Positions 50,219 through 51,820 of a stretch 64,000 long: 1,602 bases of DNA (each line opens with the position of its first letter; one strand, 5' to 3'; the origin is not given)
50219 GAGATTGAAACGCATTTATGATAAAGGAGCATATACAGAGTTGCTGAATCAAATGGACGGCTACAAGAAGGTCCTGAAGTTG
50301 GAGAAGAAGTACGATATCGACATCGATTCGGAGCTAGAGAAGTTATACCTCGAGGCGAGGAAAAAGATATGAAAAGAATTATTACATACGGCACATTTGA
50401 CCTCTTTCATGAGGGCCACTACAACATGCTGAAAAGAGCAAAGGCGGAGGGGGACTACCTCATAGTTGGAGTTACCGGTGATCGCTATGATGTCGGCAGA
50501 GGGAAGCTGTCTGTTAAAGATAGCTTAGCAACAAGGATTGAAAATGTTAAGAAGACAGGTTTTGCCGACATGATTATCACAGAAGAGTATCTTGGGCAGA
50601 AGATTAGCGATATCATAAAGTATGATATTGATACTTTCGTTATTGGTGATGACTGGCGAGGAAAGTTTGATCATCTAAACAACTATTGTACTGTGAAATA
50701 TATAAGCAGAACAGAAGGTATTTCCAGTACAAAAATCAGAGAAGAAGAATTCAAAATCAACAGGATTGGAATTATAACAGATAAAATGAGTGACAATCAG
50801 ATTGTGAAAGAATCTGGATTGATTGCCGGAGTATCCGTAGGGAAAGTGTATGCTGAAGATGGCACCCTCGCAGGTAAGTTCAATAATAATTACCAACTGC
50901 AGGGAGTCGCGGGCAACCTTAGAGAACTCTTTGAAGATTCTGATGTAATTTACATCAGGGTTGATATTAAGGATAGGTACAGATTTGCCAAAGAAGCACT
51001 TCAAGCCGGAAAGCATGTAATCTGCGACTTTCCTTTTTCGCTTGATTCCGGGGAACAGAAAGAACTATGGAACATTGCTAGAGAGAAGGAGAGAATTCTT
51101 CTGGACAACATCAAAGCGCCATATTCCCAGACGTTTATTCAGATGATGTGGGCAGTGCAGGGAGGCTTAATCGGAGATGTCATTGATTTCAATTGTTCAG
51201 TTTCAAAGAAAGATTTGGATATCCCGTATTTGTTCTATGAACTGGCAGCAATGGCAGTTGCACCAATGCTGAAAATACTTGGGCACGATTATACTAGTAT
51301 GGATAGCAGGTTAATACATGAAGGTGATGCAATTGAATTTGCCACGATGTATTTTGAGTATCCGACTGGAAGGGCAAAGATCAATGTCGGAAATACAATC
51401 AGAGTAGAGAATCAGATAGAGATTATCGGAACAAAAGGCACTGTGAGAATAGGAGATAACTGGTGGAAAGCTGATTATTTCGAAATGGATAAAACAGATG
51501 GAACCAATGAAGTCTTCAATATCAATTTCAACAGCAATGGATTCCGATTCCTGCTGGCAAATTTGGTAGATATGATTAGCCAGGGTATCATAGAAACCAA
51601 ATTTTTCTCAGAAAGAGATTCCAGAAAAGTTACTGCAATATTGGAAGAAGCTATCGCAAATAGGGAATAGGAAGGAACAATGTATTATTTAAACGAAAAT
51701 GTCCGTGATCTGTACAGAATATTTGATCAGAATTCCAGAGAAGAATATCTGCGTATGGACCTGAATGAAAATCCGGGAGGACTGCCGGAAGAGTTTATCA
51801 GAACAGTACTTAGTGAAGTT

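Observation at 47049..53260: Candidate pathway for a CDP-activated amino-alcohol (serinol-phosphate-like) head group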

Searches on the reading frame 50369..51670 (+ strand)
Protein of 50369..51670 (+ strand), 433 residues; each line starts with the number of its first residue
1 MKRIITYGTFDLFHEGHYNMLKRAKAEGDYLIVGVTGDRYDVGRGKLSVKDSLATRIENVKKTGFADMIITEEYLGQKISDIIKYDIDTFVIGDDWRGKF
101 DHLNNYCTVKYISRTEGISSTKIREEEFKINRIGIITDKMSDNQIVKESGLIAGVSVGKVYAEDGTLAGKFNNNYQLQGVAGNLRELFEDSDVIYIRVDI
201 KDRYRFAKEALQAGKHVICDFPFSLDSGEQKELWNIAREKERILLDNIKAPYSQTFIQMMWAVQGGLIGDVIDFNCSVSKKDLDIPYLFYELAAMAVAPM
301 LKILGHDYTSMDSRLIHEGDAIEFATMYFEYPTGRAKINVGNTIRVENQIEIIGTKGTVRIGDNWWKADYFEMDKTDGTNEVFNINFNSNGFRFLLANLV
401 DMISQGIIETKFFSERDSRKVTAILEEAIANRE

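Call 5: search_protein_families(library=pfam, proteins=[window:50369-51670:+], max_evalue=0.01)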
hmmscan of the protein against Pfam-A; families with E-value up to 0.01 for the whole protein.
window:50369-51670:+ (433 aa): 2 families
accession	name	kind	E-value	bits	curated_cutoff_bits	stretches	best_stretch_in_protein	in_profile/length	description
PF01467.32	CTP_transf_like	-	4.5e-15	56.5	21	1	5-125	1-132/133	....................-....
PF01408.29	GFO_IDH_MocA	-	2.2e-09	38.5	24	1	159-244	30-116/120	Oxidoreductase family, NAD-binding Rossmann fold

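Call 6: search_protein_families(library=ncbifam, proteins=[window:50369-51670:+], max_evalue=0.01)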
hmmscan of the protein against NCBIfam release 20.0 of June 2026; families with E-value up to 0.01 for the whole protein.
window:50369-51670:+ (433 aa): 17 families
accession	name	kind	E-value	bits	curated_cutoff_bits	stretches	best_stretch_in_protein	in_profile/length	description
TIGR01518.1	g3p_cytidyltrns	equivalog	2e-34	118.4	165.4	1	4-126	1-124/125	glycerol-3-phosphate cytidylyltransferase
TIGR00125.1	cyt_tran_rel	domain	6.1e-13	48.7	27.7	1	3-42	1-40/65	adenylyltransferase/cytidyltransferase family protein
NF001985.0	PRK00777.1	subfamily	5e-10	39.7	104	1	2-63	5-65/157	pantetheine-phosphate adenylyltransferase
NF008607.0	PRK11579.1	subfamily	1.8e-09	37.1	330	1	151-276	23-150/346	oxidoreductase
TIGR02199.1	rfaE_dom_II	equivalog_domain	2.2e-08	34.1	181.5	1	4-96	14-106/144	D-glycero-beta-D-manno-heptose 1-phosphate adenylyltransferase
NF005518.0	PRK07143.1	equivalog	3.4e-08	33.2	232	1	3-130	17-152/281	hypothetical protein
NF007574.0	PRK10206.1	equivalog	2.2e-07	30.2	352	1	174-275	47-150/345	oxidoreductase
NF008454.0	PRK11316.1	equivalog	4.3e-06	25.6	521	1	4-39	343-378/475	bifunctional D-glycero-beta-D-manno-heptose-7-phosphate kinase/D-glycero-beta-D-manno-heptose 1-phosphate adenylyltransferase HldE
NF045965.1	RibF_rel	equivalog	4.7e-06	26.2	200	1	2-130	13-156/279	FAD synthase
NF052479.1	LevoglcsnDh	equivalog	1.6e-05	23.8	650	1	167-276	48-159/386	levoglucosan dehydrogenase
NF002250.0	PRK01170.1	subfamily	3.9e-05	23.3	489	1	3-41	2-40/322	bifunctional pantetheine-phosphate adenylyltransferase/NTP phosphatase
TIGR04380.1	myo_inos_iolG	equivalog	0.00035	19.6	355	0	170-275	42-149/330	inositol 2-dehydrogenase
NF041124.1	CoaD_Thcocales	equivalog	0.00074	19.4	290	1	2-39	5-42/156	phosphopantetheine adenylyltransferase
NF058563.1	BT_2159_fam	equivalog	0.0015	17.6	650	0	183-271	53-143/350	disaccharide 3-dehydrogenase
NF041392.1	XylDh_Gfo6_Halo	equivalog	0.0028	16.5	350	0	190-284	82-176/350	D-xylose 1-dehydrogenase Gfo6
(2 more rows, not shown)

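Call 10: find_homologous_proteins(query=window:50369-51670:+)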
Query window:50369-51670:+ (433 aa): 6177 proteins with E <= 0.001 among 8000 candidates; the best 120 are listed.
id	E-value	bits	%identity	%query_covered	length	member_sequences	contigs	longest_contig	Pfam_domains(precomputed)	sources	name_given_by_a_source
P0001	1.5e-287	971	100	100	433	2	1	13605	PF01408.29,PF01467.33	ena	-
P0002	4.0e-255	864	88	100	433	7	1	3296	PF01408.29,PF01467.33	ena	-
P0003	2.9e-248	842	86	99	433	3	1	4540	PF01408.29,PF01467.33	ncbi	-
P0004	2.6e-239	812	82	99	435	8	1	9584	PF01408.29,PF01467.33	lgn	-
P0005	7.9e-239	811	81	100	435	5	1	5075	PF01408.29,PF01467.33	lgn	-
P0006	4.1e-233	792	80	100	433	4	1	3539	PF01408.29,PF01467.33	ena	-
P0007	1.5e-203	694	68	100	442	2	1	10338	PF01408.29,PF01467.33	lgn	-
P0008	1.3e-200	685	69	99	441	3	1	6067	PF01408.29,PF01467.33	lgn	-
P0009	1.2e-165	570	57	100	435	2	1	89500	PF01408.29,PF01467.33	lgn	-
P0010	6.8e-163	560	58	98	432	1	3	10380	PF01408.29,PF01467.33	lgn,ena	-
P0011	2.6e-162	559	57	99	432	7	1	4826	PF01408.29,PF01467.33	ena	-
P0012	1.6e-160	553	59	98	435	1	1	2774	PF01408.29,PF01467.33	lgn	-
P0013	4.5e-160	551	56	99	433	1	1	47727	PF01408.29,PF01467.33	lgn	-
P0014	2.7e-156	539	57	99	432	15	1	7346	PF01408.29,PF01467.33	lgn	-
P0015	6.6e-156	537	57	99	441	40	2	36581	PF01408.29,PF01467.33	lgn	-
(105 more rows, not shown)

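Call 12: find_related_loci(query=A1, collection=genome_contigs, flank=10000)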
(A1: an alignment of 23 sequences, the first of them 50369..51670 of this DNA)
Query A1 (433 aa) in genome_contigs; peptide patterns used: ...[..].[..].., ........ (x = any residue, [..] = any of these).
599 stretches matched a pattern (row limit reached: there are more); 582 encode a relative of the query (tblastn E <= 1e-3); the best 80 are kept; 80 distinct loci.
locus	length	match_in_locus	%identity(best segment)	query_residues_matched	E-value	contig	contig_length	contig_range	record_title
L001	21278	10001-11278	54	2-426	7e-157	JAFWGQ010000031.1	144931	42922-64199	MAG: Mogibacterium sp. isolate RGIG5722 Sheep_Ileum-1__c101547, whole genome shotgun sequence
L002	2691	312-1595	53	1-427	3e-164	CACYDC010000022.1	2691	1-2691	MAG: uncultured Ruminococcus sp. isolate RUG11828 genome assembly, contig: RUG11828_asm_22, whole genome shotgun sequenc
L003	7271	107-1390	53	1-427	1e-152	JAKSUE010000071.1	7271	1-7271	MAG: archaeon isolate Horse_feces325 MAG325_71, whole genome shotgun sequence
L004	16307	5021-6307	52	1-428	3e-151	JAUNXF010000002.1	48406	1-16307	MAG: Methanobrevibacter sp. isolate S11M_St_37 NODE_22_length_48406_cov_25.651776, whole genome shotgun sequence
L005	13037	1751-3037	55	1-428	6e-151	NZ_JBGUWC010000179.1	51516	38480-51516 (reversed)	MAG: Methanobrevibacter sp. isolate ruminal_MAG_86 ruminal_MAG_86_contig_0197, whole genome shotgun sequence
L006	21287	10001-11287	51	1-428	1e-148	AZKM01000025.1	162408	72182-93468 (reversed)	Eubacterium nodatum ATCC 33099 contig00004, whole genome shotgun sequence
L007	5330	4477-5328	67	1-284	2e-124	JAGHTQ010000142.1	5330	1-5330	MAG: Candidatus Colimonas fimequi isolate E4_13 c_000000855017, whole genome shotgun sequence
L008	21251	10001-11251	47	1-415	2e-122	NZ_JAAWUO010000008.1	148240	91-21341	Blautia schinkii strain MSK.6.26 NODE_8_length_148240_cov_165.037, whole genome shotgun sequence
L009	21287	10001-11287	43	1-427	4e-118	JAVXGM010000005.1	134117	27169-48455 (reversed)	MAG: Anaerovoracaceae bacterium isolate CGS5Y3-bin91 NODE_84_length_134117_cov_29.239076, whole genome shotgun sequence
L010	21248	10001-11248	46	1-415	4e-118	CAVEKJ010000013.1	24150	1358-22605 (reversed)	Prevotella sp. isolate H07607-L1_cleanbin_000039 genome assembly, contig: Spades_H07607-L1_contig_655, whole genome shot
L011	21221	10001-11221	45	1-403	1e-117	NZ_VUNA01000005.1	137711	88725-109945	Mogibacterium kristiansenii strain WCA-MUC-591-APC-4B seq5, whole genome shotgun sequence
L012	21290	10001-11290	43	1-426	1e-117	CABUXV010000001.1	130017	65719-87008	MAG TPA_asm: uncultured Eubacterium sp. isolate MGYG-HGUT-04481 genome assembly, contig: GUT_GENOME277044_1, whole genom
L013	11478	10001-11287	44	1-429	9e-117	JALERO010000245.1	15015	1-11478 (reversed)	MAG: Eubacterium sp. isolate SUG271 k141_10081466, whole genome shotgun sequence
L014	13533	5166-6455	45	1-427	9e-117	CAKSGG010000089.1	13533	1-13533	MAG: uncultured Clostridia bacterium isolate REFINED_METABAT215_TOP10_CONTIGS_1500_ASSEMBLY_K77_MERGED__Hadza_PheChl_Fib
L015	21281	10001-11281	43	1-426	4e-116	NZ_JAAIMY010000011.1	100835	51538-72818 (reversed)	Blautia wexlerae strain MSK.20.46 NODE_11_length_100835_cov_319.425, whole genome shotgun sequence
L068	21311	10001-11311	40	1-427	1e-98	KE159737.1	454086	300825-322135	Dorea sp. 5-2 genomic scaffold acPFE-supercont1.3, whole genome shotgun sequence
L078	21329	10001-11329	38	1-433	2e-93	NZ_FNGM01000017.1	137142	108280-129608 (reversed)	Paenibacillus jilunlii strain CGMCC 1.10239, whole genome shotgun sequence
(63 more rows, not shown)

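Call 19: search_solved_structures(query=window:50369-51670:+, max_evalue=0.01)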
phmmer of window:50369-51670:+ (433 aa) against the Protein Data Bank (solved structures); distinct sequences matched with E-value up to 0.01: 34.
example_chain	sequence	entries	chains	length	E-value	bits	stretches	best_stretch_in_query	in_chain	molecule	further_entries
1coz_A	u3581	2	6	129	1.8e-32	115.9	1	1-126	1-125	PROTEIN (GLYCEROL-3-PHOSPHATE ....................) | glycerol-3-phosphate cytidylyltransferase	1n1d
2b7l_A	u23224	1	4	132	3.8e-32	114.9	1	1-128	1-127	glycerol-3-phosphate cytidylyltransferase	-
3e9m_A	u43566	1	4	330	1.5e-11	47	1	180-389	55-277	Oxidoreductase, Gfo/Idh/MocA family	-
3evn_A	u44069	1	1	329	1.7e-11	46.8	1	166-383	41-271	Oxidoreductase, Gfo/Idh/MocA family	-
3elb_A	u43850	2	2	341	5.3e-11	45.2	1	4-123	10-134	Ethanolamine-phosphate cytidylyltransferase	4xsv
3e82_A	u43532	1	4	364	1.5e-06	30.5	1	190-276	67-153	Putative oxidoreductase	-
3f4l_A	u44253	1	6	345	2.1e-06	30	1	182-276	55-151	Putative oxidoreductase yhhX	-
3rc9_A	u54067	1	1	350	2.2e-06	29.9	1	189-278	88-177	Sugar 3-ketoreductase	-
3rcb_A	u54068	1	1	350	3.1e-06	29.5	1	189-278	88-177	Sugar 3-ketoreductase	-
3rbv_A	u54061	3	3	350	3.1e-06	29.5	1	189-278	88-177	Sugar 3-ketoreductase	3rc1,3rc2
3rc7_A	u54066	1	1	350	3.1e-06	29.5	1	189-278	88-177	Sugar 3-ketoreductase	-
1lc0_A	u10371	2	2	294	5.5e-06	28.7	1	189-246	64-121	Biliverdin Reductase A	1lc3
1gcu_A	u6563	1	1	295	5.5e-06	28.7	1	189-246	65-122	BILIVERDIN REDUCTASE A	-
3glv_A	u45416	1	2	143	7.2e-06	28.3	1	2-107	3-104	Lipopolysaccharide core biosynthesis protein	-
3hnp_A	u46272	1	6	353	1.1e-05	27.7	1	182-277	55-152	Oxidoreductase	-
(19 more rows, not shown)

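Call 30: predict_structure(alignment_id=A1)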
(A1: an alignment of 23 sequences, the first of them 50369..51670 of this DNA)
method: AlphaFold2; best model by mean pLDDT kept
length: 433 residues; sequences in the alignment: 23
mean_pLDDT: 83.2   pTM: 0.69
mean pLDDT of the five models: 83.2, 82.8, 81.4, 76.6, 69.0
residues with pLDDT >= 90: 180; 70-90: 184; 50-70: 48; < 50: 21
segments of 3 or more residues with pLDDT < 50: 42-49, 118-127
pLDDT, mean of each block of 10 residues (from residue 1): 77 62 87 73 48 70 80 67 83 82 84 62 48 93 80 84 94 92 96 95 97 97 93 97 92 83 85 93 74 92 94 89 92 95 88 94 77 85 67 84 86 90 91 55
secondary structure, 60 per line:
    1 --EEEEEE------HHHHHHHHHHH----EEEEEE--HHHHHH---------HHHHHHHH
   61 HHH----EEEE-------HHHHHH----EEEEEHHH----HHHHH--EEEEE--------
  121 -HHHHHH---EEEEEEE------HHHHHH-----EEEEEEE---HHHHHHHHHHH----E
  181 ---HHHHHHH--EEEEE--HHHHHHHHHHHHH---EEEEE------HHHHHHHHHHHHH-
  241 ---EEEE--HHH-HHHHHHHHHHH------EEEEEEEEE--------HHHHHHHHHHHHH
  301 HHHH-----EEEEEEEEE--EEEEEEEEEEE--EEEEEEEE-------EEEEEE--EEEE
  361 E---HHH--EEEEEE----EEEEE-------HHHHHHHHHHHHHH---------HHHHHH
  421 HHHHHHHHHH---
elements in order: E3-8 H15-25 E30-35 H38-43 H53-63 E68-71 H79-84 E89-93 H101-105 E108-112 H122-127 E131-137 H144-149 E155-161 H165-175 H184-190 E193-197 H200-212 E216-220 H227-239 E244-247 H254-264 E271-279 H288-304 E310-318 E321-331 E334-341 E349-354 E357-361 E370-375 E380-384 H392-405 H415-430

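Call 35: fold_search(model_id=the predicted structure, library=pdb)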
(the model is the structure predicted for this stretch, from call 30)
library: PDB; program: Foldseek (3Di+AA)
matches with E <= 10: 1857; with E <= 0.001: 434
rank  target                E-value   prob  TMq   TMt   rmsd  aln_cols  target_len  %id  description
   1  3e9m_A                3.7e-24  1.00  0.65  0.86   2.5       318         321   19  Crystal Structure of an oxidoreductase from Enterococcus faecalis (released 2008-10-14)
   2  4had_A                2.7e-22  1.00  0.62  0.84   3.0       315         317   16  Crystal structure of probable oxidoreductase protein from Rhizobium etli CFN 42 (released 2012-10-10)
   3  4had_B                3.6e-22  1.00  0.62  0.83   3.3       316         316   16  Crystal structure of probable oxidoreductase protein from Rhizobium etli CFN 42 (released 2012-10-10)
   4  2o48                  6.9e-22  1.00  0.63  0.81   3.5       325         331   19  Crystal structure of Mammalian Dimeric Dihydrodiol Dehydrogenase (released 2007-07-31)
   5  3evn                  8.7e-22  1.00  0.63  0.85   2.7       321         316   19  CRYSTAL STRUCTURE OF putative oxidoreductase from Streptococcus agalactiae 2603V/r (released 2008-10-21)
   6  3e9m_D                1.0e-21  1.00  0.65  0.87   2.3       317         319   20  Crystal Structure of an oxidoreductase from Enterococcus faecalis (released 2008-10-14)
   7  5uhw_A                1.3e-20  1.00  0.60  0.74   3.6       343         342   17  Crystal Structure of an Oxidoreductase from Agrobacterium radiobacter in Complex with NAD+ and Magnesium (released 2017-01-25)
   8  3e9m_B                2.1e-20  1.00  0.64  0.86   2.6       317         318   20  Crystal Structure of an oxidoreductase from Enterococcus faecalis (released 2008-10-14)
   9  5b3t_A                2.8e-20  1.00  0.53  0.70   4.7       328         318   15  Crystal structure of apo-form biliverdin reductase from Synechocystis sp. PCC 6803 (released 2017-02-15)
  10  3gfg_I                3.3e-20  1.00  0.58  0.74   4.7       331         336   14  Structure of putative oxidoreductase yvaA from Bacillus subtilis in triclinic form (released 2009-03-24)
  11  3gfg_F                3.5e-20  1.00  0.59  0.73   4.7       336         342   14  Structure of putative oxidoreductase yvaA from Bacillus subtilis in triclinic form (released 2009-03-24)
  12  3e82_E                3.5e-20  1.00  0.56  0.69   4.2       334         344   18  Crystal structure of a putative oxidoreductase from Klebsiella pneumoniae (released 2008-08-26)
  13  5b3t_B                3.7e-20  1.00  0.53  0.70   4.7       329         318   15  Crystal structure of apo-form biliverdin reductase from Synechocystis sp. PCC 6803 (released 2017-02-15)
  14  3rc1                  4.5e-20  1.00  0.61  0.80   2.9       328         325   18  Crystal Structure of KijD10, a 3-ketoreductase from Actinomadura kijaniata incomplex with NADP and TDP-benzene (released 2011-06-08)
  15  5b3u_B                4.7e-20  1.00  0.56  0.73   4.0       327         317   15  Crystal structure of biliverdin reductase in complex with NADP+ from Synechocystis sp. PCC 6803 (released 2017-02-15)
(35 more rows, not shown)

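Call 61: search_protein_families(library=pfam, proteins=[L078:7397-9988:+, L078:11411-12244:+, L078:12274-14580:+, L078:14734-16122:+, L068:7360-9963:+, L068:11370-12104:+, L068:11906-12961:+, L068:12963-13397:+, L068:13420-14448:+, L068:5413-6741:+], max_evalue=0.0001)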
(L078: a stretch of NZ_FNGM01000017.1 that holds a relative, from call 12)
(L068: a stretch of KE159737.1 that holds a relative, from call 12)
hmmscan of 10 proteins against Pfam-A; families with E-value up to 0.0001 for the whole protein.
L078:7397-9988:+ (863 aa): 0 families

L078:11411-12244:+ (277 aa): 1 family
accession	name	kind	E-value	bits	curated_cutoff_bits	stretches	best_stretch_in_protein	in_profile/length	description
PF04991.19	LicD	-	1.7e-39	136.7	22.6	1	33-252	1-227/227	LicD family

L078:12274-14580:+ (768 aa): 3 families
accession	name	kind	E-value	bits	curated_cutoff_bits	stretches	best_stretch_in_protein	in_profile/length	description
PF00464.25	SHMT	-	1.4e-22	80.3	27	1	359-726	7-399/399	Serine hydroxymethyltransferase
PF12804.13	NTP_transf_3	-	6.9e-14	52.8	27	1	68-175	1-104/160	MobA-like NTP transferase domain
PF00483.29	NTP_transferase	-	3.4e-08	33.8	21.2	1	68-180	2-117/245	Nucleotidyl transferase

L078:14734-16122:+ (462 aa): 4 families
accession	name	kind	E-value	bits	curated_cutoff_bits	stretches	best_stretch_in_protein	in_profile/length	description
PF00535.33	Glycos_transf_2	-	7e-37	127.4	23.3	1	71-219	1-153/168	Glycosyl transferase family 2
PF13641.12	Glyco_tranf_2_3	-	1.2e-11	45.5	27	1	70-180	3-119/230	Glycosyltransferase like family 2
PF10111.15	Glyco_tranf_2_2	-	5.5e-09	36.3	27.3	1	71-173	1-107/276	Glycosyltransferase like family 2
PF22674.2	C2185-like_N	-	2.8e-05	24.8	27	1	387-442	36-90/91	C2185-like, N-terminal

L068:7360-9963:+ (867 aa): 0 families

L068:11370-12104:+ (244 aa): 1 family
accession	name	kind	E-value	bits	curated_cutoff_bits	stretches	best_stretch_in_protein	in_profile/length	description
PF03009.23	GDPD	-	7.9e-36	124.8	23.6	1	9-165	1-166/244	Glycerophosphoryl diester phosphodiesterase family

L068:11906-12961:+ (351 aa): 1 family
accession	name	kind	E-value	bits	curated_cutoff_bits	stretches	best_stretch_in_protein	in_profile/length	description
PF04991.19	LicD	-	1.2e-31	111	22.6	1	107-327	1-227/227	LicD family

L068:12963-13397:+ (144 aa): 1 family
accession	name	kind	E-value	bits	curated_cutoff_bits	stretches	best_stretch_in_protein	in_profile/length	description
PF01467.32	CTP_transf_like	-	8.5e-20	71.7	21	1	13-140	1-133/133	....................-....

L068:13420-14448:+ (342 aa): 1 family
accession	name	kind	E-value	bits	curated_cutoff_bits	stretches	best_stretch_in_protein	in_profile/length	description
PF04166.17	PdxA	-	9.5e-101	337.4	27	1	32-333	1-285/286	Pyridoxal phosphate biosynthetic protein PdxA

L068:5413-6741:+ (442 aa): 1 family
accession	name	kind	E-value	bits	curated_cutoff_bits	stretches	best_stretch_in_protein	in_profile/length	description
PF07282.18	Cas12f1-like_TNB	-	1e-07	32.4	26.3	1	366-426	4-60/60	Cas12f1-like, TNB domain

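Call 76: search_protein_families(library=pfam, proteins=[L004:10515-11636:+, L014:6484-7275:+, L004:8081-9253:+, L004:11712-12500:+], max_evalue=0.01)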
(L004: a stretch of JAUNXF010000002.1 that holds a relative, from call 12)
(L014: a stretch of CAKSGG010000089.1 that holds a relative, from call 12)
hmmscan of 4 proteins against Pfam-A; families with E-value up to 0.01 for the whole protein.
L004:10515-11636:+ (374 aa): 9 families
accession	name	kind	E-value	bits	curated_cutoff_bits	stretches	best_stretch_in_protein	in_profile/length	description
PF02317.23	Octopine_DH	-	2.4e-23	83.2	30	1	180-332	3-146/150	NAD/NADP octopine/nopaline dehydrogenase, alpha-helical domain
PF01210.29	NAD_Gly3P_dh_N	-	7.2e-07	29.7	23.1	1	5-97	1-95/158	NAD-dependent glycerol-3-phosphate dehydrogenase N-terminus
PF02558.23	ApbA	-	4.3e-06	26.8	22.2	1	6-117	1-113/150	Ketopantoate reductase PanE/ApbA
PF03807.23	F420_oxidored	-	3.6e-05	24.7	21.6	1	5-88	1-76/94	NADP oxidoreductase coenzyme F420-dependent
PF00185.30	OTCace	-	0.00037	21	29.4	1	4-78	3-78/157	Aspartate/ornithine carbamoyltransferase, Asp/Orn binding domain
PF03721.20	UDPG_MGDP_dh_N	-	0.0028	17.7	27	1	4-75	1-80/187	UDP-glucose/GDP-mannose dehydrogenase family, NAD binding domain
PF07992.20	Pyr_redox_2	-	0.0048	16.8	26.1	1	5-38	144-177/291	Pyridine nucleotide-disulphide oxidoreductase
PF01118.30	Semialdhyde_dh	-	0.0073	17.1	26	0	5-91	1-86/121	Semialdehyde dehydrogenase, NAD binding domain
PF01113.26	DapB_N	-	0.009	16.5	25.6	0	4-75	1-71/124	Dihydrodipicolinate reductase, N-terminus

L014:6484-7275:+ (264 aa): 0 families

L004:8081-9253:+ (391 aa): 0 families

L004:11712-12500:+ (263 aa): 4 families
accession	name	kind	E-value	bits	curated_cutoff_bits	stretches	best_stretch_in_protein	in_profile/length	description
PF00483.29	NTP_transferase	-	1e-16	61.7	21.2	1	11-135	2-127/245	Nucleotidyl transferase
PF20202.4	DUF6564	-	1.8e-09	38.1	25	1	39-142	15-118/230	Domain of unknown function (DUF6564)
PF12804.13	NTP_transf_3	-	1.5e-08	35.5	27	1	11-134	1-109/160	MobA-like NTP transferase domain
PF01128.25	IspD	-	0.0003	21.1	27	1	10-83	2-70/221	2-C-methyl-D-erythritol 4-phosphate cytidylyltransferase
